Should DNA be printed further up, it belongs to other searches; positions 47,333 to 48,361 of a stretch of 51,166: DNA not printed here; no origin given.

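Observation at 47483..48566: Sigma-54 promoter driving a small membrane protein plus a stand-alone, degenerate activator-like AAA+ protein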

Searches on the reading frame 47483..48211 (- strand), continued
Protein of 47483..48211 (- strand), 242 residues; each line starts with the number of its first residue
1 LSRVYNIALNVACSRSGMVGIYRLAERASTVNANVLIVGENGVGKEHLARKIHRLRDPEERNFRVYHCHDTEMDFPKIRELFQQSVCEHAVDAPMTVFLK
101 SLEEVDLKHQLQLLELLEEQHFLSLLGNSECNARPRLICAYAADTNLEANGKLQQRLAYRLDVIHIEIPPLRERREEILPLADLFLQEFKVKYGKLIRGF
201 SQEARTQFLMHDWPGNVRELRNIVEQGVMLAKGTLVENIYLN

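Call 10: find_homologous_proteins(query=window:47483-48211:-, max_evalue=0.00001)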
Query window:47483-48211:- (242 aa): 7634 proteins with E <= 0.00001 among 8000 candidates; the best 120 are listed.
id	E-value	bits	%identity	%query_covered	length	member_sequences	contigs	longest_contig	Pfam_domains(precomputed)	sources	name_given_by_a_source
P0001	9.3e-155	531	100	99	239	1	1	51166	PF00158.33,PF25601.2,PF14532.13,PF07728.21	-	-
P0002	4.9e-134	463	86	99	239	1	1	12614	PF00158.33,PF25601.2,PF14532.13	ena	-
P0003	1.2e-108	380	76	93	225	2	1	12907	PF00158.33,PF25601.2,PF14532.13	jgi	jgi:DNA-binding NtrC family response regulator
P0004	5.1e-108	378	69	99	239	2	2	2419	PF00158.33,PF25601.2,PF14532.13,PF07728.21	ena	-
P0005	3.0e-106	373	70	99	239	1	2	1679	PF00158.33,PF25601.2,PF14532.13,PF07728.21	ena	-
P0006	1.1e-105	371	69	99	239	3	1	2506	PF00158.33,PF25601.2,PF14532.13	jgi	-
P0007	3.1e-105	369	68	99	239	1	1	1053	PF00158.33,PF25601.2,PF14532.13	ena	-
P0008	1.6e-102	360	72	93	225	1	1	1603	PF00158.33,PF25601.2,PF14532.13,PF07728.21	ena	-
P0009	1.6e-102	360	72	93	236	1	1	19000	PF00158.33,PF25601.2,PF14532.13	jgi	jgi:DNA-binding NtrC family response regulator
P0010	2.5e-100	353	70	93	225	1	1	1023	PF00158.33,PF25601.2,PF14532.13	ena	-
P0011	4.3e-97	343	70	93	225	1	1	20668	PF00158.33,PF25601.2,PF14532.13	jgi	jgi:two-component system NtrC family response regulator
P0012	5.4e-96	339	70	90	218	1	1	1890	PF00158.33,PF25601.2,PF14532.13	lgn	-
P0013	9.5e-93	328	64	99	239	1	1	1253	PF00158.33,PF25601.2,PF14532.13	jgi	jgi:DNA-binding NtrC family response regulator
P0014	3.6e-88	313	66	90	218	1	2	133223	PF00158.33,PF25601.2,PF14532.13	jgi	jgi:DNA-binding NtrC family response regulator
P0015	2.3e-78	281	58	98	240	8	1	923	PF00158.33,PF25601.2,PF14532.13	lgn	-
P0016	2.7e-77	278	55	99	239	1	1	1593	PF00158.33,PF25601.2,PF14532.13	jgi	-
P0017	2.7e-76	275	58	99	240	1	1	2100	PF00158.33,PF25601.2,PF14532.13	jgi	-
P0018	2.5e-67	245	51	98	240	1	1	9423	PF00158.33,PF25601.2,PF14532.13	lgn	-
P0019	4.6e-65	238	51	98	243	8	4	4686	PF00158.33,PF25601.2,PF14532.13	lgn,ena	-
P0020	5.6e-65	238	53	93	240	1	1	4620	PF00158.33,PF25601.2,PF14532.13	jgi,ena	-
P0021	2.2e-64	236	51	98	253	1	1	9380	PF00158.33,PF25601.2,PF14532.13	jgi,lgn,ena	-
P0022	3.6e-64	235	52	93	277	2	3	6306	PF00158.33,PF25601.2,PF14532.13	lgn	-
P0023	6.3e-61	224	51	93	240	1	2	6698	PF00158.33,PF25601.2,PF14532.13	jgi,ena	-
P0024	9.8e-58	214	48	98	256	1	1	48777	PF00158.33,PF25601.2,PF14532.13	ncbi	-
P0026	5.3e-55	205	57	76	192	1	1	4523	PF00158.33,PF14532.13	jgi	-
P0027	2.2e-39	154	55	60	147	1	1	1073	PF00158.33,PF25601.2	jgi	jgi:DNA-binding NtrC family response regulator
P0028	3.9e-36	143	41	88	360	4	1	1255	PF00158.33,PF07724.21,PF25601.2,PF02954.26,PF00004.36,PF14532.13,PF07728.21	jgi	jgi:DNA-binding NtrC family response regulator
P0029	6.9e-33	133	38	91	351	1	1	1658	PF00158.33,PF07724.21,PF25601.2,PF02954.26,PF00004.36,PF14532.13,PF07728.21,PF01078.28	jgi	jgi:transcriptional regulator with PAS, ATPase and Fis domain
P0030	1.1e-32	132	37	83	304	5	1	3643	PF00158.33,PF25601.2,PF02954.26,PF18024.8,PF00004.36,PF14532.13,PF07728.21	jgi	jgi:DNA-binding NtrC family response regulator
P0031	1.8e-32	131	37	89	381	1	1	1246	PF00158.33,PF07724.21,PF25601.2,PF00004.36,PF14532.13,PF07728.21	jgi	jgi:Nif-specific regulatory protein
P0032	2.6e-32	131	37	91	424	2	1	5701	PF00158.33,PF25601.2,PF14532.13,PF07728.21,PF00072.31,PF01078.28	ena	-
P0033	2.8e-32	131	36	91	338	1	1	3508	PF00158.33,PF07724.21,PF25601.2,PF02954.26,PF00004.36,PF14532.13,PF07728.21,PF01078.28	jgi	-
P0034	2.0e-31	128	34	93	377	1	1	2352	PF00158.33,PF07724.21,PF25601.2,PF02954.26,PF00004.36,PF14532.13,PF07728.21,PF01078.28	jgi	jgi:DNA-binding NtrC family response regulator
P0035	2.0e-31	128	36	91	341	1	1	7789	PF00158.33,PF25601.2,PF02954.26,PF14532.13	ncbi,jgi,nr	ncbi:MAG: sigma-54-dependent Fis family transcriptional regulator, partial [Alphaproteobacteria bact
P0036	4.1e-31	127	36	91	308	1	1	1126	PF00158.33,PF25601.2,PF02954.26,PF00004.36,PF14532.13,PF07728.21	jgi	jgi:DNA-binding NtrC family response regulator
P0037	4.6e-31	127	35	90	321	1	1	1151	PF00158.33,PF25601.2,PF02954.26,PF00004.36,PF14532.13,PF07728.21,PF13191.13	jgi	jgi:DNA-binding NtrC family response regulator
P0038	8.9e-31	126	36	91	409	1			PF00158.33,PF07724.21,PF25601.2,PF14532.13,PF07728.21,PF00072.31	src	-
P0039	1.0e-30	125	37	86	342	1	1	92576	PF00158.33,PF25601.2,PF02954.26,PF14532.13,PF07728.21,PF13556.13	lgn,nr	nr:sigma 54-interacting transcriptional regulator [Heyndrickxia shackletonii]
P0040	1.2e-30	125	34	93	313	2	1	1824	PF00158.33,PF07724.21,PF25601.2,PF02954.26,PF00004.36,PF14532.13,PF07728.21,PF01078.28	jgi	jgi:DNA-binding NtrC family response regulator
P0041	1.3e-30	125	40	87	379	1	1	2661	PF00158.33,PF07724.21,PF25601.2,PF02954.26,PF14532.13,PF07728.21,PF00072.31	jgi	jgi:DNA-binding NtrC family response regulator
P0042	1.4e-30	125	37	91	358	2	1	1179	PF00158.33,PF07724.21,PF25601.2,PF02954.26,PF00004.36,PF14532.13,PF07728.21,PF01078.28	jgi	jgi:two-component system response regulator FlrC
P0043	2.0e-30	124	34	91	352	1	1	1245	PF00158.33,PF07724.21,PF25601.2,PF02954.26,PF00004.36,PF14532.13,PF07728.21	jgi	jgi:transcriptional regulator with PAS, ATPase and Fis domain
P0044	2.4e-30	124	34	91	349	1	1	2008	PF00158.33,PF07724.21,PF25601.2,PF02954.26,PF00004.36,PF14532.13,PF07728.21,PF01078.28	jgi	jgi:transcriptional regulator with PAS, ATPase and Fis domain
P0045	3.0e-30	124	35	95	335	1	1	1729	PF00158.33,PF25601.2,PF02954.26,PF14532.13,PF07728.21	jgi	jgi:two-component system, NtrC family, response regulator AtoC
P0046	3.4e-30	124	36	93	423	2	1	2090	PF00158.33,PF25601.2,PF14532.13,PF07728.21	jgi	jgi:DNA-binding NtrC family response regulator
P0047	4.0e-30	124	36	94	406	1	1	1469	PF00158.33,PF25601.2,PF14532.13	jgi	jgi:DNA-binding NtrC family response regulator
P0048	4.4e-30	123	36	90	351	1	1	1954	PF00158.33,PF07724.21,PF25601.2,PF02954.26,PF00004.36,PF14532.13,PF07728.21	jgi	jgi:transcriptional regulator with PAS, ATPase and Fis domain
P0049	4.6e-30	123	35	91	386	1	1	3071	PF00158.33,PF25601.2,PF02954.26,PF00004.36,PF14532.13,PF07728.21,PF00072.31,PF01078.28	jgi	jgi:two-component system, NtrC family, response regulator AtoC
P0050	6.1e-30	123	35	89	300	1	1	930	PF00158.33,PF07724.21,PF25601.2,PF02954.26,PF14532.13,PF07728.21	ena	-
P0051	7.0e-30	123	34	96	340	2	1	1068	PF00158.33,PF25601.2,PF14532.13,PF07728.21,PF00072.31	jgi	jgi:DNA-binding NtrC family response regulator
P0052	8.4e-30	122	35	94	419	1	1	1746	PF00158.33,PF25601.2,PF02954.26,PF14532.13,PF07728.21,PF00072.31,PF01078.28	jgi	jgi:DNA-binding NtrC family response regulator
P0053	1.0e-29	122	35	90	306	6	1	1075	PF00158.33,PF07724.21,PF25601.2,PF02954.26,PF18024.8,PF14532.13,PF07728.21,PF01078.28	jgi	jgi:DNA-binding NtrC family response regulator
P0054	1.1e-29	122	35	91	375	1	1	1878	PF00158.33,PF07724.21,PF25601.2,PF02954.26,PF00004.36,PF14532.13,PF07728.21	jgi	-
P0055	1.7e-29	121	35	91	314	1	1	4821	PF00158.33,PF25601.2,PF02954.26,PF00004.36,PF14532.13,PF07728.21,PF01078.28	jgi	jgi:DNA-binding NtrC family response regulator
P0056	1.9e-29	121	33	96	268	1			PF20030.6,PF00158.33,PF25601.2,PF00004.36,PF14532.13,PF07728.21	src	-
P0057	1.9e-29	121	36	93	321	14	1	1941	PF00158.33,PF07724.21,PF25601.2,PF14532.13,PF07728.21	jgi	jgi:DNA-binding NtrC family response regulator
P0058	2.1e-29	121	33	94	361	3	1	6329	PF20030.6,PF00158.33,PF25601.2,PF02954.26,PF00004.36,PF14532.13,PF07728.21,PF01078.28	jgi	jgi:DNA-binding NtrC family response regulator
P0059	2.2e-29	121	37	86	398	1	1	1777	PF00158.33,PF25601.2,PF00004.36,PF14532.13,PF07728.21,PF00072.31,PF01078.28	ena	-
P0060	2.6e-29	121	34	96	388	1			PF00158.33,PF25601.2,PF00004.36,PF14532.13,PF07728.21,PF00072.31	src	-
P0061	2.8e-29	121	36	94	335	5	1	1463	PF00158.33,PF25601.2,PF02954.26,PF14532.13,PF07728.21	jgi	jgi:transcriptional regulator with PAS, ATPase and Fis domain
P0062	2.9e-29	121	35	94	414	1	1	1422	PF00158.33,PF07724.21,PF25601.2,PF02954.26,PF00004.36,PF14532.13,PF07728.21,PF00072.31,PF01078.28,PF13191.13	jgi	jgi:DNA-binding NtrC family response regulator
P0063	3.2e-29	121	37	87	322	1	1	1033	PF00158.33,PF25601.2,PF00004.36,PF14532.13,PF07728.21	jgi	jgi:two-component system response regulator GlrR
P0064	3.5e-29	120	33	90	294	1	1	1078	PF00158.33,PF07724.21,PF25601.2,PF02954.26,PF18024.8,PF00004.36,PF14532.13,PF07728.21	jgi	-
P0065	6.4e-29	120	37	90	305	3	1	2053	PF00158.33,PF07724.21,PF25601.2,PF02954.26,PF00004.36,PF14532.13,PF07728.21,PF01078.28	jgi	-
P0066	8.4e-29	119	34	90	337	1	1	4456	PF00158.33,PF25601.2,PF14532.13,PF07728.21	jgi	jgi:transcriptional regulator with PAS, ATPase and Fis domain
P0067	1.0e-28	119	37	86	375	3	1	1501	PF00158.33,PF25601.2,PF02954.26,PF00004.36,PF14532.13,PF07728.21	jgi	jgi:transcriptional regulator with PAS, ATPase and Fis domain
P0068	1.1e-28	119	35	98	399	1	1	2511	PF00158.33,PF07724.21,PF25601.2,PF02954.26,PF14532.13,PF07728.21,PF00072.31,PF01078.28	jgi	jgi:DNA-binding NtrC family response regulator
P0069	1.1e-28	119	38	92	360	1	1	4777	PF00158.33,PF25601.2,PF02954.26,PF00004.36,PF14532.13,PF07728.21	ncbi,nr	ncbi:MAG: sigma-54-dependent Fis family transcriptional regulator, partial [Myxococcales bacterium]|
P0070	1.2e-28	119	35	91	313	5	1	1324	PF00158.33,PF07724.21,PF25601.2,PF02954.26,PF00004.36,PF14532.13,PF07728.21,PF01078.28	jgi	jgi:transcriptional regulator with PAS, ATPase and Fis domain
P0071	1.3e-28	119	31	95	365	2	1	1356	PF00158.33,PF07724.21,PF25601.2,PF02954.26,PF18024.8,PF00004.36,PF14532.13,PF07728.21,PF01078.28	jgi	jgi:DNA-binding NtrC family response regulator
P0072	1.4e-28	118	33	92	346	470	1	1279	PF00158.33,PF25601.2,PF14532.13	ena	-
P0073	1.5e-28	118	33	94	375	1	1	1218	PF00158.33,PF25601.2,PF02954.26,PF14532.13,PF07728.21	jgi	-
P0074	1.5e-28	118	36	90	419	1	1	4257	PF00158.33,PF07724.21,PF25601.2,PF14532.13,PF07728.21,PF00072.31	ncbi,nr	ncbi:MAG TPA: sigma-54 dependent transcriptional regulator, partial [Pyrinomonadaceae bacterium]|nr:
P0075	1.6e-28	118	34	92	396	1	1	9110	PF00158.33,PF25601.2,PF02954.26,PF14532.13,PF07728.21,PF01078.28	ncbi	-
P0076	1.7e-28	118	36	89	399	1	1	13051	PF00158.33,PF07724.21,PF25601.2,PF14532.13,PF07728.21,PF00072.31,PF01078.28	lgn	-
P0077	1.8e-28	118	33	91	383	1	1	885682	PF00158.33,PF25601.2,PF02954.26,PF18024.8,PF00004.36,PF14532.13,PF07728.21,PF00072.31,PF01078.28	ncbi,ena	-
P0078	2.0e-28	118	35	90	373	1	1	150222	PF00158.33,PF25601.2,PF02954.26,PF14532.13,PF07728.21,PF00072.31,PF01078.28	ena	-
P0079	2.1e-28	118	35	94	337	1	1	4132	PF00158.33,PF07724.21,PF25601.2,PF02954.26,PF14532.13,PF07728.21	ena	-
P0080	2.2e-28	118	35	90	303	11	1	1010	PF00158.33,PF07724.21,PF25601.2,PF02954.26,PF00004.36,PF14532.13,PF07728.21,PF01078.28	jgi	jgi:transcriptional regulator with PAS, ATPase and Fis domain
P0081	2.6e-28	118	35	89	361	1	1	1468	PF00158.33,PF25601.2,PF02954.26,PF14532.13,PF07728.21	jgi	jgi:two-component system response regulator HydG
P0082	3.1e-28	117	34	93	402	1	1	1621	PF00158.33,PF25601.2,PF14532.13,PF07728.21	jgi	jgi:DNA-binding NtrC family response regulator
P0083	3.1e-28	117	37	90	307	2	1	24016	PF00158.33,PF25601.2,PF02954.26,PF14532.13,PF07728.21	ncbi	-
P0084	3.1e-28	117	34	94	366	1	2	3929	PF20030.6,PF00158.33,PF25601.2,PF02954.26,PF00004.36,PF14532.13,PF07728.21,PF01078.28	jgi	jgi:transcriptional regulator with PAS, ATPase and Fis domain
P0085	3.2e-28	117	31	95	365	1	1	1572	PF00158.33,PF07724.21,PF25601.2,PF02954.26,PF18024.8,PF00004.36,PF14532.13,PF07728.21,PF01078.28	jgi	-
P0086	3.5e-28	117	32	94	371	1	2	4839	PF20030.6,PF00158.33,PF25601.2,PF02954.26,PF00493.30,PF00004.36,PF14532.13,PF07728.21,PF01078.28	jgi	jgi:two-component system response regulator HydG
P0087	3.7e-28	117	37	88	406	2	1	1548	PF00158.33,PF25601.2,PF02954.26,PF14532.13,PF07728.21,PF00072.31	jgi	jgi:DNA-binding NtrC family response regulator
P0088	3.8e-28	117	35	92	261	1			PF00158.33,PF25601.2,PF00004.36,PF14532.13,PF07728.21,PF01078.28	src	-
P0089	3.8e-28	117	33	91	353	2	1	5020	PF00158.33,PF07724.21,PF25601.2,PF02954.26,PF18024.8,PF00004.36,PF14532.13,PF07728.21,PF01078.28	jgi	jgi:DNA-binding NtrC family response regulator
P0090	4.3e-28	117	36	90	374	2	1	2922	PF00158.33,PF25601.2,PF02954.26,PF00004.36,PF14532.13,PF07728.21,PF00072.31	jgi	jgi:DNA-binding NtrC family response regulator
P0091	4.6e-28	117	36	88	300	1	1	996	PF00158.33,PF07724.21,PF25601.2,PF02954.26,PF14532.13,PF07728.21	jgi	jgi:transcriptional regulator with PAS, ATPase and Fis domain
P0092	5.1e-28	117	33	94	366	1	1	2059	PF00158.33,PF25601.2,PF02954.26,PF18024.8,PF14532.13,PF07728.21,PF01078.28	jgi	jgi:DNA-binding NtrC family response regulator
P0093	5.4e-28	117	33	90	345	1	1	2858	PF00158.33,PF25601.2,PF02954.26,PF14532.13,PF07728.21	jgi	jgi:transcriptional regulator with PAS, ATPase and Fis domain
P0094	5.9e-28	116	34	88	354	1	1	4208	PF00158.33,PF25601.2,PF02954.26,PF00004.36,PF14532.13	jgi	jgi:DNA-binding NtrC family response regulator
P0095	6.9e-28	116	31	95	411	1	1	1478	PF00158.33,PF25601.2,PF02954.26,PF18024.8,PF00004.36,PF14532.13,PF07728.21,PF00072.31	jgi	jgi:DNA-binding NtrC family response regulator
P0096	7.4e-28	116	35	87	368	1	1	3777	PF00158.33,PF25601.2,PF02954.26,PF14532.13,PF07728.21,PF01078.28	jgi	jgi:DNA-binding NtrC family response regulator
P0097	7.5e-28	116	35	96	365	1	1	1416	PF00158.33,PF25601.2,PF02954.26,PF00004.36,PF14532.13,PF07728.21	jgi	jgi:DNA-binding NtrC family response regulator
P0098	7.8e-28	116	32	95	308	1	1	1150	PF00158.33,PF25601.2,PF02954.26,PF18024.8,PF00004.36,PF14532.13,PF07728.21,PF01078.28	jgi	jgi:DNA-binding NtrC family response regulator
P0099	7.9e-28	116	33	95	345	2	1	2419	PF00158.33,PF25601.2,PF02954.26,PF18024.8,PF14532.13,PF07728.21,PF01078.28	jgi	jgi:DNA-binding NtrC family response regulator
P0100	8.1e-28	116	35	91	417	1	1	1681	PF00158.33,PF07724.21,PF25601.2,PF02954.26,PF00004.36,PF14532.13,PF07728.21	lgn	-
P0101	8.5e-28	116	36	91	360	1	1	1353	PF00158.33,PF07724.21,PF25601.2,PF02954.26,PF00004.36,PF14532.13,PF07728.21,PF01078.28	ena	-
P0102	8.6e-28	116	34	94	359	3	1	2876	PF00158.33,PF25601.2,PF02954.26,PF14532.13,PF07728.21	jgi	jgi:transcriptional regulator with GAF, ATPase, and Fis domain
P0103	8.7e-28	116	37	86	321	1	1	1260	PF00158.33,PF25601.2,PF02954.26,PF00004.36,PF14532.13,PF07728.21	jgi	jgi:transcriptional regulator with PAS, ATPase and Fis domain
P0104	8.9e-28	116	36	89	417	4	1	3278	PF00158.33,PF25601.2,PF02954.26,PF14532.13,PF07728.21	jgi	jgi:DNA-binding NtrC family response regulator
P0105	9.2e-28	116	33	91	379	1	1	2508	PF00158.33,PF25601.2,PF02954.26,PF00004.36,PF14532.13,PF07728.21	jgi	jgi:two-component system response regulator AtoC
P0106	9.2e-28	116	36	85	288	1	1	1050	PF00158.33,PF25601.2,PF02954.26,PF18024.8,PF00493.30,PF00004.36,PF14532.13,PF07728.21,PF01078.28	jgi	jgi:DNA-binding NtrC family response regulator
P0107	9.5e-28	116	33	98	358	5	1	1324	PF00158.33,PF25601.2,PF02954.26,PF14532.13,PF07728.21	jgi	jgi:DNA-binding NtrC family response regulator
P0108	1.0e-27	116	34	91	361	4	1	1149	PF00158.33,PF07724.21,PF25601.2,PF14532.13,PF07728.21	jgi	jgi:DNA-binding NtrC family response regulator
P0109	1.1e-27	116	35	94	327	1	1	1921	PF00158.33,PF25601.2,PF02954.26,PF14532.13,PF07728.21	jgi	jgi:DNA-binding NtrC family response regulator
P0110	1.1e-27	116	35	95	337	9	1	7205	PF00158.33,PF25601.2,PF02954.26,PF00004.36,PF14532.13,PF07728.21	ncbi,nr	ncbi:MAG TPA: sigma-54 dependent transcriptional regulator, partial [Candidatus Polarisedimenticolia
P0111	1.1e-27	115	35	90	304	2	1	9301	PF00158.33,PF25601.2,PF02954.26,PF14532.13,PF07728.21,PF01078.28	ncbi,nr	ncbi:MAG: sigma-54 dependent transcriptional regulator, partial [Desulfarculaceae bacterium]|nr:sigm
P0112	1.2e-27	115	35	89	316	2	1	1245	PF00158.33,PF25601.2,PF02954.26,PF00004.36,PF14532.13,PF07728.21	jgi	jgi:two-component system response regulator AtoC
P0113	1.2e-27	115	37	93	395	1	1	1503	PF00158.33,PF25601.2,PF02954.26,PF14532.13,PF07728.21,PF00072.31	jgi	jgi:DNA-binding NtrC family response regulator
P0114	1.3e-27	115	36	88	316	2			PF00158.33,PF07724.21,PF25601.2,PF00004.36,PF14532.13,PF07728.21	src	-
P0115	1.3e-27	115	35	89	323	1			PF00158.33,PF25601.2,PF14532.13,PF07728.21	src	-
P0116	1.4e-27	115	35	90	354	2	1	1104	PF00158.33,PF07724.21,PF25601.2,PF02954.26,PF00004.36,PF14532.13,PF07728.21,PF01078.28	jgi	jgi:DNA-binding NtrC family response regulator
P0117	1.4e-27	115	35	93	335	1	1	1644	PF00126.34,PF00158.33,PF25601.2,PF02954.26,PF00004.36,PF14532.13,PF07728.21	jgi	-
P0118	1.4e-27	115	36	86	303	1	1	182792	PF00158.33,PF25601.2,PF02954.26,PF14532.13,PF07728.21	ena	-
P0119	1.4e-27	115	35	87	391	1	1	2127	PF00158.33,PF25601.2,PF00004.36,PF14532.13,PF07728.21,PF00072.31,PF01078.28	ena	-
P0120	1.4e-27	115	33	93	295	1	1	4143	PF00158.33,PF25601.2,PF14532.13,PF07728.21,PF01078.28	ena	-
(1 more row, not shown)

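Call 13: find_encoding_contigs(protein=P0014, flank=8000, max_places=2)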
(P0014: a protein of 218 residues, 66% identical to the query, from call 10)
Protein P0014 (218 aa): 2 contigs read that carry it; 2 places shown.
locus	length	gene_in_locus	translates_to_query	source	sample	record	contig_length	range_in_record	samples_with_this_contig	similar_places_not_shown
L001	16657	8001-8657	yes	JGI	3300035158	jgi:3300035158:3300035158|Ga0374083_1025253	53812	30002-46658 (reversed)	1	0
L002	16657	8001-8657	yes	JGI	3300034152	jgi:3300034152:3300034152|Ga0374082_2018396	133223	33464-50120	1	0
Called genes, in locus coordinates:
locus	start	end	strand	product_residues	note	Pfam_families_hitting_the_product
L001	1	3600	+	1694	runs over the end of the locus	PF00069:Pkinase, PF07714:PK_Tyr_Ser-Thr, PF13191:AAA_16, PF24885:TPR_NPHP3, PF13424:TPR_12, PF17874:TPR_MalT, PF13424:TPR_12, PF01590:GAF, +17 more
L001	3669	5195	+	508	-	PF02386:TrkH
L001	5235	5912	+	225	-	PF02254:TrkA_N, PF13460:NAD_binding_10 (weak), PF02080:TrkA_C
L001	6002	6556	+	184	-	-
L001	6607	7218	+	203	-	PF16266:DUF4919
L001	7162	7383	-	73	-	-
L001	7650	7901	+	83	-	-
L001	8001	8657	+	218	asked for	PF00158:Sigma54_activat, PF14532:Sigma54_activ_2, PF00158:Sigma54_activat, PF25601:AAA_lid_14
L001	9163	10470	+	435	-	PF20972:MASE9 (weak), PF13487:HD_5, PF01966:HD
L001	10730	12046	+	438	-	PF00512:HisKA, PF02518:HATPase_c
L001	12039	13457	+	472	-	PF00072:Response_reg, PF00158:Sigma54_activat, PF14532:Sigma54_activ_2, PF00004:AAA (weak), PF07724:AAA_2 (faint), PF07728:AAA_5, PF25601:AAA_lid_14, PF02954:HTH_8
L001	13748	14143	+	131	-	PF00436:SSB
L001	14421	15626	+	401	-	PF01676:Metalloenzyme, PF10143:PhosphMutase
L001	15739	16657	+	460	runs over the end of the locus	PF20154:LNT_N, PF00795:CN_hydrolase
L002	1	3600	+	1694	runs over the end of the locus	PF00069:Pkinase, PF07714:PK_Tyr_Ser-Thr, PF13191:AAA_16, PF24885:TPR_NPHP3, PF13424:TPR_12, PF17874:TPR_MalT, PF13424:TPR_12, PF01590:GAF, +17 more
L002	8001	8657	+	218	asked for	PF00158:Sigma54_activat, PF14532:Sigma54_activ_2, PF00158:Sigma54_activat, PF25601:AAA_lid_14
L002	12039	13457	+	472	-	PF00072:Response_reg, PF00158:Sigma54_activat, PF14532:Sigma54_activ_2, PF00004:AAA (weak), PF07724:AAA_2 (faint), PF07728:AAA_5, PF25601:AAA_lid_14, PF02954:HTH_8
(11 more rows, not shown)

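Call 14: find_encoding_contigs(protein=P0024, flank=8000, max_places=2)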
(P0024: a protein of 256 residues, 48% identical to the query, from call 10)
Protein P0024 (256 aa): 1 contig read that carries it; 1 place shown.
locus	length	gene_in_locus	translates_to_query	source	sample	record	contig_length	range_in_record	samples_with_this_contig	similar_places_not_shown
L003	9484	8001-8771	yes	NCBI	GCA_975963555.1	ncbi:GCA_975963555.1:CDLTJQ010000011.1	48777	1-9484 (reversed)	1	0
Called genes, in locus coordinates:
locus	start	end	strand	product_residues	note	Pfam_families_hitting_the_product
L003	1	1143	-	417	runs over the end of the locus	-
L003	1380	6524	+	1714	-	PF00069:Pkinase, PF07714:PK_Tyr_Ser-Thr, PF13191:AAA_16, PF13424:TPR_12, PF01590:GAF, PF13185:GAF_2, PF13492:GAF_3, PF00158:Sigma54_activat, +13 more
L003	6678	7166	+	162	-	PF04073:tRNA_edit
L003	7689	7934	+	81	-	-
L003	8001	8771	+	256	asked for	PF00158:Sigma54_activat, PF14532:Sigma54_activ_2, PF25601:AAA_lid_14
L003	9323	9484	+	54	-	?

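Call 15: find_encoding_contigs(protein=P0021, flank=8000, max_places=2)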
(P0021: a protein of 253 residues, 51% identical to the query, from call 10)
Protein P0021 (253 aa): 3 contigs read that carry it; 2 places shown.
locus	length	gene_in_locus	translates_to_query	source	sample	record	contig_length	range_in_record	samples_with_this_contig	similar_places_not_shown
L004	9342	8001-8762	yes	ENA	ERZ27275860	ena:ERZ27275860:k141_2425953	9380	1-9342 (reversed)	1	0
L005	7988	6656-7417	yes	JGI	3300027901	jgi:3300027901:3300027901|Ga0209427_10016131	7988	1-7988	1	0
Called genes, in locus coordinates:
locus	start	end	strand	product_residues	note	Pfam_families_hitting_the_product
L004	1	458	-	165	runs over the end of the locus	?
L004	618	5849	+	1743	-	PF00069:Pkinase, PF07714:PK_Tyr_Ser-Thr, PF13191:AAA_16, PF13424:TPR_12, PF13424:TPR_12, PF17874:TPR_MalT, PF01590:GAF, PF13185:GAF_2, +16 more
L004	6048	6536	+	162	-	PF04073:tRNA_edit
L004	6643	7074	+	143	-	-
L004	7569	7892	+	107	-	-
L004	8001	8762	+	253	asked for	PF00158:Sigma54_activat, PF14532:Sigma54_activ_2, PF25601:AAA_lid_14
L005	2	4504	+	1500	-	?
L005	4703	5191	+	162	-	PF04073:tRNA_edit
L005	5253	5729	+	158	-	-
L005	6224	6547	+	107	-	-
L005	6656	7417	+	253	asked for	PF00158:Sigma54_activat, PF14532:Sigma54_activ_2, PF25601:AAA_lid_14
